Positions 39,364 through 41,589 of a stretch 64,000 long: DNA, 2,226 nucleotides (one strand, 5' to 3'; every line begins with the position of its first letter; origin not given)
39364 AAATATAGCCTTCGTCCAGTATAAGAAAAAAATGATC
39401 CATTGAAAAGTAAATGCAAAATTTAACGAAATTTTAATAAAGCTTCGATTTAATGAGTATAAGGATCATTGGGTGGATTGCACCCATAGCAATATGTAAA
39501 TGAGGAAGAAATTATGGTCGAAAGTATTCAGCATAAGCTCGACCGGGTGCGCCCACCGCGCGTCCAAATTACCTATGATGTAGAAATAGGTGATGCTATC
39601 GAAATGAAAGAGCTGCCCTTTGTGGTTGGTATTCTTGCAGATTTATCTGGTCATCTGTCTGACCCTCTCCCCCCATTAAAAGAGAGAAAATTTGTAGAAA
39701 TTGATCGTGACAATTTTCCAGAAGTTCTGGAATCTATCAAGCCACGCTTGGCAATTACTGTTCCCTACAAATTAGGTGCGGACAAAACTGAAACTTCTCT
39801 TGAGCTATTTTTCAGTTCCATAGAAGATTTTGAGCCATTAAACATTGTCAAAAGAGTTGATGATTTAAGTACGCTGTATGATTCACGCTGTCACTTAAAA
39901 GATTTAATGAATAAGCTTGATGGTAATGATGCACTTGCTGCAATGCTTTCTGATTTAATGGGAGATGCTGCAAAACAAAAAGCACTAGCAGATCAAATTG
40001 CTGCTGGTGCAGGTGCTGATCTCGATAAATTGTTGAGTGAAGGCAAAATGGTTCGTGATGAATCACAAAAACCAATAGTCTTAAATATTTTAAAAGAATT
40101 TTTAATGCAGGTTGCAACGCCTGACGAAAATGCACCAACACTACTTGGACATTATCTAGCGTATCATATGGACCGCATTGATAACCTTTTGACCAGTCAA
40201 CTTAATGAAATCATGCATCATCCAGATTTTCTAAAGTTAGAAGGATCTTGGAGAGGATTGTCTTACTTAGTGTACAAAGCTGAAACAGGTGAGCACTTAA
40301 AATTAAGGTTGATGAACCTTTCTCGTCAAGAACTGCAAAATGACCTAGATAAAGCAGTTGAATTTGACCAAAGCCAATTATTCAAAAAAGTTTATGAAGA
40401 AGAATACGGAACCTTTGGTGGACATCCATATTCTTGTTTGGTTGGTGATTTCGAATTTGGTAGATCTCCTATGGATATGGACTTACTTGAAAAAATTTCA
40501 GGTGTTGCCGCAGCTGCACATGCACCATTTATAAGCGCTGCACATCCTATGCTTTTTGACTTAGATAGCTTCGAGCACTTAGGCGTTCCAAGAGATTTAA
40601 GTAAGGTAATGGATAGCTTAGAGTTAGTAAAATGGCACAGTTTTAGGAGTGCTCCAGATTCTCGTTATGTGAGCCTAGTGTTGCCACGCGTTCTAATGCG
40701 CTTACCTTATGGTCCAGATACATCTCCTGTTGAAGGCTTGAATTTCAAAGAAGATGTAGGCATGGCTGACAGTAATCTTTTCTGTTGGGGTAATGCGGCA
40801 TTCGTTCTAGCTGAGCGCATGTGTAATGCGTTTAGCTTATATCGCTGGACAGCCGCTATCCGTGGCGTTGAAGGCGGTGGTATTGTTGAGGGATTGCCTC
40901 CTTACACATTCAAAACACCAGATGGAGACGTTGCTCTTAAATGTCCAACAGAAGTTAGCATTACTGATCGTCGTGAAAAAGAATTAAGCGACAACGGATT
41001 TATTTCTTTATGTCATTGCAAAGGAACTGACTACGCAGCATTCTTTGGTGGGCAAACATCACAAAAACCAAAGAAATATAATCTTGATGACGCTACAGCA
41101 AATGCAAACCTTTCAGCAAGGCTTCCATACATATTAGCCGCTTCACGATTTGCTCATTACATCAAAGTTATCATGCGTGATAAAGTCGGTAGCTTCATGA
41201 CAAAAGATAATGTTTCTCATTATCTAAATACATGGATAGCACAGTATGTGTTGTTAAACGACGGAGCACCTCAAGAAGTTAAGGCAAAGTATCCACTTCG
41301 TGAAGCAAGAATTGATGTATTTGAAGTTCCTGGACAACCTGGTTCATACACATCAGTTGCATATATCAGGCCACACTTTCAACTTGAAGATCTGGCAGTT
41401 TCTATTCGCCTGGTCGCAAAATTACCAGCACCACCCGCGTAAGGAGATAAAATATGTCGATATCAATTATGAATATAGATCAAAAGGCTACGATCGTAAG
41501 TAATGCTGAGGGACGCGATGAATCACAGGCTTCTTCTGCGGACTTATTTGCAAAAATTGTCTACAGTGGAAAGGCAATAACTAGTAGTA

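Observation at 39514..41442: T6SS contractile sheath encoded as a single fused TssB-TssC polypeptide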

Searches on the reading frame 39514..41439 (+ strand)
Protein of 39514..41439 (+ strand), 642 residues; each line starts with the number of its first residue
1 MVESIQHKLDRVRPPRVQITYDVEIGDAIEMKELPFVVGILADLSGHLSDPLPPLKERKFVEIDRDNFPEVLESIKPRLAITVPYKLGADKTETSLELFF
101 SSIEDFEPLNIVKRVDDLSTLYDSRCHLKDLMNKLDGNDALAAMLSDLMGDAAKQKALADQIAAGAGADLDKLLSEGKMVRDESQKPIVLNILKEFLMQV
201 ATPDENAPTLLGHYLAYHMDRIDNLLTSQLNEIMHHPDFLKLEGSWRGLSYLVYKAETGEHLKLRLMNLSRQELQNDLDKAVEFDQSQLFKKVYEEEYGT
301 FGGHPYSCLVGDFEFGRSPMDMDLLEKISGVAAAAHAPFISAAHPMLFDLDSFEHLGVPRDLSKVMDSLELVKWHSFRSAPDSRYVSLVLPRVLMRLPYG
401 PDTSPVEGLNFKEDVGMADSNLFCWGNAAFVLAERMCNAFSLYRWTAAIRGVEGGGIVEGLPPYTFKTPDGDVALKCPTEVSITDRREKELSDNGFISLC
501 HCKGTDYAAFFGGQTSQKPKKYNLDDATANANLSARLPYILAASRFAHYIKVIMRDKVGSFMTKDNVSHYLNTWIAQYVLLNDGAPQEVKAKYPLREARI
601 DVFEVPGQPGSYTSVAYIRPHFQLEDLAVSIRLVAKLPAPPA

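Call 3: search_protein_families(library=pfam, proteins=[window:39514-41439:+], max_evalue=0.01)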
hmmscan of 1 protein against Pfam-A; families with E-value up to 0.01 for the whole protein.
window:39514-41439:+ (642 aa): 3 families
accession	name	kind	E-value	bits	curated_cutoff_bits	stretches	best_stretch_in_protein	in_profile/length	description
PF05943.17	VipB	-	2.6e-125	417.9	27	1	220-517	5-301/301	EvpB/VC_A0108, tail sheath N-terminal domain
PF05591.17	T6SS_VipA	-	3.4e-48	163.8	24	1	10-162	2-154/155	Type VI secretion system, VipA, VC_A0107 or Hcp2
PF18945.5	VipB_2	-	1.1e-44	151.7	27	1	527-637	2-112/112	EvpB/VC_A0108, tail sheath gpW/gp25-like domain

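Call 4: search_protein_families(library=ncbifam, proteins=[window:39514-41439:+], max_evalue=0.01)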
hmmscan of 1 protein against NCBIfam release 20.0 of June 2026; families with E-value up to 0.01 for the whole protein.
window:39514-41439:+ (642 aa): 2 families
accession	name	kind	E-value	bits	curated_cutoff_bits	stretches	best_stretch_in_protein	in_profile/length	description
TIGR03355.1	VI_chp_2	equivalog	3.2e-195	649.5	271.5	1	169-638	4-473/473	type VI secretion system contractile sheath large subunit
TIGR03358.1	VI_chp_5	equivalog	5e-47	159.7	97.25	1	6-162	1-157/160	type VI secretion system contractile sheath small subunit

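Call 8: find_homologous_proteins(query=window:39514-41439:+, max_evalue=1e-10)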
Query window:39514-41439:+ (642 aa): 8000 proteins with E <= 1e-10 among 8000 candidates; the best 120 are listed.
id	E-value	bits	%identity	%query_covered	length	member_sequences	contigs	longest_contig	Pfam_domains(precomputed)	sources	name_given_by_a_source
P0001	0.0e+0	1418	96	100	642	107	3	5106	PF05591.18,PF18945.6,PF05943.18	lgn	-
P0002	0.0e+0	1355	91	99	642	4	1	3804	PF05591.18,PF18945.6,PF05943.18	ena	-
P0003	0.0e+0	1352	90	100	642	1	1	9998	PF05591.18,PF18945.6,PF05943.18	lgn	-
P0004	0.0e+0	1349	89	100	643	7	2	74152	PF05591.18,PF18945.6,PF05943.18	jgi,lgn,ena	-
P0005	0.0e+0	1336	89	100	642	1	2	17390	PF05591.18,PF18945.6,PF05943.18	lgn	-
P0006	0.0e+0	1333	88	100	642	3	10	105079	PF05591.18,PF18945.6,PF05943.18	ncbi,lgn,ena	-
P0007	0.0e+0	1304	86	100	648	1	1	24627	PF05591.18,PF18945.6,PF05943.18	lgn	-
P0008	0.0e+0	1281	85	100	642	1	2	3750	PF05591.18,PF18945.6,PF05943.18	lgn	-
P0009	0.0e+0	1225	81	100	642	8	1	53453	PF05591.18,PF18945.6,PF05943.18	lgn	-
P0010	0.0e+0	1154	78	100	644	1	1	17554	PF05591.18,PF18945.6,PF05943.18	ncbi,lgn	-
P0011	0.0e+0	1047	71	100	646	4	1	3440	PF05591.18,PF18945.6,PF05943.18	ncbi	-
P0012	0.0e+0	1038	71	100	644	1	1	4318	PF05591.18,PF18945.6,PF05943.18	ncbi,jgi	jgi:type VI secretion system protein ImpC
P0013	0.0e+0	1034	70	100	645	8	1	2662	PF05591.18,PF18945.6,PF05943.18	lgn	-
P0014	0.0e+0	1021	69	100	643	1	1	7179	PF05591.18,PF18945.6,PF05943.18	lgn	-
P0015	1.2e-292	990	68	100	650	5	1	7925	PF05591.18,PF18945.6,PF05943.18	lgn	-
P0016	2.6e-278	943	65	100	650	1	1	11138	PF05591.18,PF18945.6,PF05943.18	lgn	-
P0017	1.3e-276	938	65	100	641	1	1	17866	PF05591.18,PF18945.6,PF05943.18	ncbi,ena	-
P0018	3.1e-276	936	65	100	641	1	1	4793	PF05591.18,PF18945.6,PF05943.18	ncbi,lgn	ncbi:MAG: type VI secretion system contractile sheath large subunit [Pseudomonadota bacterium]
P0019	5.7e-274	929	63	100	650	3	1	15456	PF05591.18,PF18945.6,PF05943.18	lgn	-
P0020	7.8e-274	928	60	100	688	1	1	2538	PF05591.18,PF18945.6,PF05943.18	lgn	-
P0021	7.9e-274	928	63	100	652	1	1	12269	PF05591.18,PF18945.6,PF05943.18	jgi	-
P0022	2.5e-272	923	64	100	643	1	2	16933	PF05591.18,PF18945.6,PF05943.18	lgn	-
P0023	3.0e-272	923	64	100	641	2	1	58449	PF05591.18,PF18945.6,PF05943.18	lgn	-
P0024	7.8e-272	922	63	100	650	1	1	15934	PF05591.18,PF18945.6,PF05943.18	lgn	-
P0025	7.9e-270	915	63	100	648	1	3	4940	PF05591.18,PF18945.6,PF05943.18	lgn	-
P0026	1.6e-269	914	62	100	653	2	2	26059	PF05591.18,PF18945.6,PF05943.18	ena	-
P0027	2.6e-268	910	61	100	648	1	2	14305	PF05591.18,PF18945.6,PF05943.18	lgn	-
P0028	9.1e-268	908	58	100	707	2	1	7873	PF05591.18,PF18945.6,PF05943.18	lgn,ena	-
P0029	1.1e-267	908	56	100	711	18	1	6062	PF05591.18,PF18945.6,PF05943.18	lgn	-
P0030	1.1e-267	908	62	100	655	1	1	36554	PF05591.18,PF18945.6,PF05943.18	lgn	-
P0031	1.2e-267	908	56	100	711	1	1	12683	PF05591.18,PF18945.6,PF05943.18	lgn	-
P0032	2.4e-267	907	59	100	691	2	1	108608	PF05591.18,PF18945.6,PF05943.18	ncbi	-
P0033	2.5e-267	907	59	100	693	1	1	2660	PF05591.18,PF18945.6,PF05943.18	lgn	-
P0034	4.0e-267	906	58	100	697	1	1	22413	PF05591.18,PF18945.6,PF05943.18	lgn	-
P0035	4.3e-267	906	66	74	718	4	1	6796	PF05591.18,PF18945.6,PF05943.18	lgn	-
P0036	4.9e-267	906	58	100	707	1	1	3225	PF05591.18,PF18945.6,PF05943.18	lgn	-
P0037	6.7e-267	905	62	100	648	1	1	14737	PF05591.18,PF18945.6,PF05943.18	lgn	-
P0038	8.1e-267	905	65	74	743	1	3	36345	PF05591.18,PF18945.6,PF05943.18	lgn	-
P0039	9.2e-267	905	60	100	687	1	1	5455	PF05591.18,PF18945.6,PF05943.18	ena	-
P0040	1.5e-266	904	58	100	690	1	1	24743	PF05591.18,PF18945.6,PF05943.18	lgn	-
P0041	1.7e-266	904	62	100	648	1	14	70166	PF05591.18,PF18945.6,PF05943.18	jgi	jgi:type VI secretion system protein ImpC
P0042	1.8e-266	904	61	100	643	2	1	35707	PF05591.18,PF18945.6,PF05943.18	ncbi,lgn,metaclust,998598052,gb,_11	metaclust:\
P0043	1.9e-266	904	56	100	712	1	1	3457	PF05591.18,PF18945.6,PF05943.18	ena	-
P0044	7.4e-266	902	64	75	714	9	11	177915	PF05591.18,PF18945.6,PF05943.18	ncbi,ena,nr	ncbi:MAG: type VI secretion system contractile sheath large subunit [Alphaproteobacteria bacterium]|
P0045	1.1e-265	901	58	100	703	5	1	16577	PF05591.18,PF18945.6,PF05943.18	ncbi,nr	ncbi:MAG: type VI secretion system contractile sheath large subunit [Alphaproteobacteria bacterium]|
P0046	1.2e-265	901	62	100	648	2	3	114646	PF05591.18,PF18945.6,PF05943.18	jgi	jgi:type VI secretion system protein ImpC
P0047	2.1e-265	901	58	100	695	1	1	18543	PF05591.18,PF18945.6,PF05943.18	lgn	-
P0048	2.5e-265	900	58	100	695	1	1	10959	PF05591.18,PF18945.6,PF05943.18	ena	-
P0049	3.2e-265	900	58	100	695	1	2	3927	PF05591.18,PF18945.6,PF05943.18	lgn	-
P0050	3.8e-265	900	56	100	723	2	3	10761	PF05591.18,PF18945.6,PF05943.18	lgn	-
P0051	6.0e-265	899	60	100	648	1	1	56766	PF05591.18,PF18945.6,PF05943.18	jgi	jgi:type VI secretion system protein ImpC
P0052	6.2e-265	899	58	100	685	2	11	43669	PF05591.18,PF18945.6,PF05943.18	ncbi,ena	-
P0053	1.0e-264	898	58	100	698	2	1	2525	PF05591.18,PF18945.6,PF05943.18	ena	-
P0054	1.4e-264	898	61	100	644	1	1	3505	PF05591.18,PF18945.6,PF05943.18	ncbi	-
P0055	2.1e-264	897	65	74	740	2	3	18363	PF05591.18,PF18945.6,PF05943.18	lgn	-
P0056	2.3e-264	897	63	100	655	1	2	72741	PF05591.18,PF18945.6,PF05943.18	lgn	-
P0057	2.9e-264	897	62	100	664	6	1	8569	PF05591.18,PF18945.6,PF05943.18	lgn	-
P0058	4.3e-264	896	58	100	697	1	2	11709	PF05591.18,PF18945.6,PF05943.18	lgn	-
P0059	4.6e-264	896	57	100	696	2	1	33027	PF05591.18,PF18945.6,PF05943.18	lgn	-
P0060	8.4e-264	895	57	100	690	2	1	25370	PF05591.18,PF18945.6,PF05943.18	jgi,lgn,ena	-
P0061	8.9e-264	895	57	100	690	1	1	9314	PF05591.18,PF18945.6,PF05943.18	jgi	-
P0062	1.8e-263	894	58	100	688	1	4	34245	PF05591.18,PF18945.6,PF05943.18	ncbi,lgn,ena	-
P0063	2.4e-263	894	57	100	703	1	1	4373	PF05591.18,PF18945.6,PF05943.18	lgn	-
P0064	3.0e-263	893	57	100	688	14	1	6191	PF05591.18,PF18945.6,PF05943.18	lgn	-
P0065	3.5e-263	893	61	100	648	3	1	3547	PF05591.18,PF18945.6,PF05943.18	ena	-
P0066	4.3e-263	893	58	100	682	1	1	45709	PF05591.18,PF18945.6,PF05943.18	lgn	-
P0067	1.2e-262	891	57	100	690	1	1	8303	PF05591.18,PF18945.6,PF05943.18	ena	-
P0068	1.9e-262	891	57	100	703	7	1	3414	PF05591.18,PF18945.6,PF05943.18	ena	-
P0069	2.9e-262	890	61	100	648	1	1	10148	PF05591.18,PF18945.6,PF05943.18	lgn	-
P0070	3.1e-262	890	63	100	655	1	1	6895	PF05591.18,PF18945.6,PF05943.18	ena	-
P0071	3.1e-262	890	59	100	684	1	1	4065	PF05591.18,PF18945.6,PF05943.18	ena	-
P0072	3.2e-262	890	59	100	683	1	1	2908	PF05591.18,PF18945.6,PF05943.18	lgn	-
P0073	3.5e-262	890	64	75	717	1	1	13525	PF05591.18,PF18945.6,PF05943.18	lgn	-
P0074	3.6e-262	890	60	100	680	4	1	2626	PF05591.18,PF18945.6,PF05943.18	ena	-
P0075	4.2e-262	890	64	74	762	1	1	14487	PF05591.18,PF18945.6,PF05943.18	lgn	-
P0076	9.4e-262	888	57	100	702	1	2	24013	PF05591.18,PF18945.6,PF05943.18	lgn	-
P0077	1.2e-261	888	59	100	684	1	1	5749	PF05591.18,PF18945.6,PF05943.18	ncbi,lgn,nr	ncbi:MAG: type VI secretion system contractile sheath large subunit [Holosporaceae bacterium]|nr:typ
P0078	1.2e-261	888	57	100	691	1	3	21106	PF05591.18,PF18945.6,PF05943.18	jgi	-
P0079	1.8e-261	887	62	100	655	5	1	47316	PF05591.18,PF18945.6,PF05943.18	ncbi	-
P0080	2.1e-261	887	58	100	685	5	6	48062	PF05591.18,PF18945.6,PF05943.18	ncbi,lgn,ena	-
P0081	2.2e-261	887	62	100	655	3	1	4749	PF05591.18,PF18945.6,PF05943.18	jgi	-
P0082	3.3e-261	887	58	100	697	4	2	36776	PF05591.18,PF18945.6,PF05943.18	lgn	-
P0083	3.5e-261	887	61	99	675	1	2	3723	PF05591.18,PF18945.6,PF05943.18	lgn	-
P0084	5.0e-261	886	65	74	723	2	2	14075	PF05591.18,PF18945.6,PF05943.18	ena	-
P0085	1.2e-260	885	57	100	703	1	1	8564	PF05591.18,PF18945.6,PF05943.18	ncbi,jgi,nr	ncbi:MAG: type VI secretion system contractile sheath large subunit [Holosporaceae bacterium]|jgi:ty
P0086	1.9e-260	884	59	100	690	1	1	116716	PF05591.18,PF18945.6,PF05943.18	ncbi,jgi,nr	ncbi:MAG: type VI secretion system contractile sheath large subunit [Holosporaceae bacterium]|jgi:ty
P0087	2.2e-260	884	61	100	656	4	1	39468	PF05591.18,PF18945.6,PF05943.18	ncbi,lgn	-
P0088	2.5e-260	884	58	100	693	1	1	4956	PF05591.18,PF18945.6,PF05943.18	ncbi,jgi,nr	ncbi:MAG: type VI secretion system contractile sheath large subunit [Holosporaceae bacterium]|jgi:ty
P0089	5.7e-260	883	60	100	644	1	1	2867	PF05591.18,PF18945.6,PF05943.18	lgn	-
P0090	6.5e-260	882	56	100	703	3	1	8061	PF05591.18,PF18945.6,PF05943.18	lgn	-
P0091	9.7e-260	882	57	100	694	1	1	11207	PF05591.18,PF18945.6,PF05943.18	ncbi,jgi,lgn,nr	ncbi:MAG: type VI secretion system contractile sheath large subunit [Holosporaceae bacterium]|jgi:ty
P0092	1.3e-259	881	55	100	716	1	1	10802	PF05591.18,PF18945.6,PF05943.18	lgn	-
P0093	1.3e-259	881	58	100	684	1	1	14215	PF05591.18,PF18945.6,PF05943.18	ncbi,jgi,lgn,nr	ncbi:MAG: type VI secretion system contractile sheath large subunit [Holosporaceae bacterium]|jgi:ty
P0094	1.4e-259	881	54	100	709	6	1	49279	PF05591.18,PF18945.6,PF05943.18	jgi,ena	-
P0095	2.4e-259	881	61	100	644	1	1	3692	PF05591.18,PF18945.6,PF05943.18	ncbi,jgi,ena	-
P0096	4.1e-259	880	58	100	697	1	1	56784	PF05591.18,PF18945.6,PF05943.18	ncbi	-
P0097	8.6e-259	879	57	100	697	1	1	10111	PF05591.18,PF18945.6,PF05943.18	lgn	-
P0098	1.1e-258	878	59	100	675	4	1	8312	PF05591.18,PF18945.6,PF05943.18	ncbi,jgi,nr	ncbi:MAG: type VI secretion system contractile sheath large subunit [Holosporaceae bacterium]|jgi:ty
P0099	1.4e-258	878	58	100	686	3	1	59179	PF05591.18,PF18945.6,PF05943.18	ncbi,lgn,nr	ncbi:MAG: type VI secretion system contractile sheath large subunit [Holosporaceae bacterium]|nr:typ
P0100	1.7e-258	878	58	100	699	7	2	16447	PF05591.18,PF18945.6,PF05943.18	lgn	-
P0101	3.4e-258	877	59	100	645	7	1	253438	PF05591.18,PF18945.6,PF05943.18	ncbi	-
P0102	5.3e-258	876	60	100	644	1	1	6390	PF05591.18,PF18945.6,PF05943.18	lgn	-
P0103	5.3e-258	876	55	100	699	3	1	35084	PF05591.18,PF18945.6,PF05943.18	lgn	-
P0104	5.5e-258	876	54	100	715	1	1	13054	PF05591.18,PF18945.6,PF05943.18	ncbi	-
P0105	6.2e-258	876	58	100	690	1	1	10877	PF05591.18,PF18945.6,PF05943.18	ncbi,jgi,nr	ncbi:MAG: type VI secretion system contractile sheath large subunit [Holosporaceae bacterium]|jgi:ty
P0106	8.8e-258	875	58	100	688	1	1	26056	PF05591.18,PF18945.6,PF05943.18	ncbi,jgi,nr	ncbi:MAG: type VI secretion system contractile sheath large subunit [Holosporaceae bacterium]|jgi:ty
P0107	1.0e-257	875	56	100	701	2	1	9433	PF05591.18,PF18945.6,PF05943.18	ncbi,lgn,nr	ncbi:MAG: type VI secretion system contractile sheath large subunit [Holosporaceae bacterium]|nr:typ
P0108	1.3e-257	875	61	100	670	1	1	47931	PF05591.18,PF18945.6,PF05943.18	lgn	-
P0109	1.4e-257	875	57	100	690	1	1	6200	PF05591.18,PF18945.6,PF05943.18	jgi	jgi:type VI secretion system protein ImpC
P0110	1.4e-257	875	56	100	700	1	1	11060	PF05591.18,PF18945.6,PF05943.18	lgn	-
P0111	3.8e-257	873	58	100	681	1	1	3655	PF05591.18,PF18945.6,PF05943.18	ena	-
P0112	6.4e-257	872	56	100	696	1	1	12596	PF05591.18,PF18945.6,PF05943.18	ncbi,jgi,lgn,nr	ncbi:MAG: type VI secretion system contractile sheath large subunit [Holosporaceae bacterium]|jgi:ty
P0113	7.9e-257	872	60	100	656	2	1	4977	PF05591.18,PF18945.6,PF05943.18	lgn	-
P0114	9.1e-257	872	61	99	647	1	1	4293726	PF05591.18,PF18945.6,PF05943.18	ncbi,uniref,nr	ncbi:type VI secretion system-associated protein [Bacterioplanes sanyensis]|uniref:Type VI secretion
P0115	2.5e-256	871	60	100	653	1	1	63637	PF05591.18,PF18945.6,PF05943.18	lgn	-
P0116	3.8e-256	870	59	100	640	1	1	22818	PF05591.18,PF18945.6,PF05943.18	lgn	-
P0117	1.4e-255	868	64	74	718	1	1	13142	PF05591.18,PF18945.6,PF05943.18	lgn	-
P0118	3.2e-255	867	53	100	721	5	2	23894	PF05591.18,PF18945.6,PF05943.18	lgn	-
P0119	3.6e-255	867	60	100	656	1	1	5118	PF05591.18,PF18945.6,PF05943.18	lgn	-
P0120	1.2e-254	865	59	100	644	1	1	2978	PF05591.18,PF18945.6,PF05943.18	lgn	-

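Call 14: find_encoding_contigs(protein=P0114, flank=10000, max_places=2)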
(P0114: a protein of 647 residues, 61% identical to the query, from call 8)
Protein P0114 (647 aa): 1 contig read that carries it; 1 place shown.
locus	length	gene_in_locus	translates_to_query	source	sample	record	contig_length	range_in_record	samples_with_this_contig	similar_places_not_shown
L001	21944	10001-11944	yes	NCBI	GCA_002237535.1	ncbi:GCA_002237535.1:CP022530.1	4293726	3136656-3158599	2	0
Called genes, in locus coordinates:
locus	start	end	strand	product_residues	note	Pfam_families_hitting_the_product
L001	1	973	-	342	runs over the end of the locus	-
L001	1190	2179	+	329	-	PF00589:Phage_integrase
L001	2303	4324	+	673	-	PF00724:Oxidored_FMN, PF00070:Pyr_redox (faint), PF00890:FAD_binding_2 (weak), PF01266:DAO (weak), PF03486:HI0933_like (weak), PF07992:Pyr_redox_2, PF12831:FAD_oxidored, PF13450:NAD_binding_8, +1 more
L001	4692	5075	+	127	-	PF07366:SnoaL, PF12680:SnoaL_2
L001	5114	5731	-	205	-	PF12137:RapA_C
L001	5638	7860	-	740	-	PF18339:Tudor_1_RapA, PF18337:Tudor_RapA, PF00176:SNF2-rel_dom, PF04851:ResIII, PF00270:DEAD, PF00271:Helicase_C, PF12137:RapA_C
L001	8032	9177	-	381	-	PF00158:Sigma54_activat, PF14532:Sigma54_activ_2, PF00004:AAA (weak), PF07724:AAA_2 (weak), PF07728:AAA_5 (weak), PF25601:AAA_lid_14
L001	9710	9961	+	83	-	-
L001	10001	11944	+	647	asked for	PF05591:T6SS_VipA, PF05943:VipB, PF18945:VipB_2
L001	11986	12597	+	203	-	PF05638:T6SS_HCP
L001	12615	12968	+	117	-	PF04965:GPW_gp25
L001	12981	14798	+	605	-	PF05947:T6SS_TssF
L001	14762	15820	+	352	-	PF06996:T6SS_TssG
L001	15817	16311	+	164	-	-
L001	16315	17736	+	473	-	PF05936:T6SS_VasE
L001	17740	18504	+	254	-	PF09850:DotU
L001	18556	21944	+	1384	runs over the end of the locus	PF14331:IcmF-related_N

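Call 20: find_encoding_contigs(protein=window:39514-41439:+, flank=10000, max_places=4)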
Protein window:39514-41439:+ (642 aa): 10 contigs read that carry it; 4 places shown.
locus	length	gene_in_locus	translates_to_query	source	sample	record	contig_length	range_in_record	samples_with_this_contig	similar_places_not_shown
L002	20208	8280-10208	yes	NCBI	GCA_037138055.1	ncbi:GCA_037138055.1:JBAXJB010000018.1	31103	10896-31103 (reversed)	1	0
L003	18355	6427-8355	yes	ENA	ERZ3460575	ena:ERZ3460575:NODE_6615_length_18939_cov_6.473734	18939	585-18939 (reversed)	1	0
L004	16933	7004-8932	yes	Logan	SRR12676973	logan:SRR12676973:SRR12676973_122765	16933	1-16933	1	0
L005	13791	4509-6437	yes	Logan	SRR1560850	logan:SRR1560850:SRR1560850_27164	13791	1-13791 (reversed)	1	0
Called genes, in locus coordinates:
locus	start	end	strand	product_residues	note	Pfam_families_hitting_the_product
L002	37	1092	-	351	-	PF13356:Arm-DNA-bind_3, PF00589:Phage_integrase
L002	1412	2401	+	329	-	PF00389:2-Hacid_dh, PF02826:2-Hacid_dh_C, PF07991:KARI_N (weak), PF03446:NAD_binding_2 (weak)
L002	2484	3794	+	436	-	PF16980:CitMHS_2, PF03600:CitMHS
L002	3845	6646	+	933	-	PF00133:tRNA-synt_1, PF09334:tRNA-synt_1g, PF08264:Anticodon_1, PF06827:zf-FPG_IleRS (weak)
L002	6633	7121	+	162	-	PF01252:Peptidase_A8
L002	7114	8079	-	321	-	PF06258:Mito_fiss_Elm1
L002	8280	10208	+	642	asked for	PF05591:T6SS_VipA, PF05943:VipB, PF18945:VipB_2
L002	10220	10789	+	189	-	-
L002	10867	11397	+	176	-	PF04965:GPW_gp25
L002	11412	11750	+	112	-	-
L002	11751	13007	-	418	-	PF00675:Peptidase_M16, PF05193:Peptidase_M16_C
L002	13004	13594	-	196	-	PF08241:Methyltransf_11, PF08242:Methyltransf_12 (faint), PF13649:Methyltransf_25 (weak)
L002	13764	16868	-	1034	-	PF00873:ACR_tran, PF03176:MMPL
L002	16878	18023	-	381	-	PF25917:BSH_RND, PF25973:BSH_CzcB (weak), PF25876:HH_MFP_RND (weak), PF25944:Beta-barrel_RND (weak), PF25954:Beta-barrel_RND_2, PF25967:RND-MFP_C (weak), PF25975:CzcB_C (weak), PF25989:YknX_C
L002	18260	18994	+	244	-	PF01416:PseudoU_synth_1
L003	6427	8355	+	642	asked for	PF05591:T6SS_VipA, PF05943:VipB, PF18945:VipB_2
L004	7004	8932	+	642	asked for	PF05591:T6SS_VipA, PF05943:VipB, PF18945:VipB_2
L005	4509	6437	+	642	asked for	PF05591:T6SS_VipA, PF05943:VipB, PF18945:VipB_2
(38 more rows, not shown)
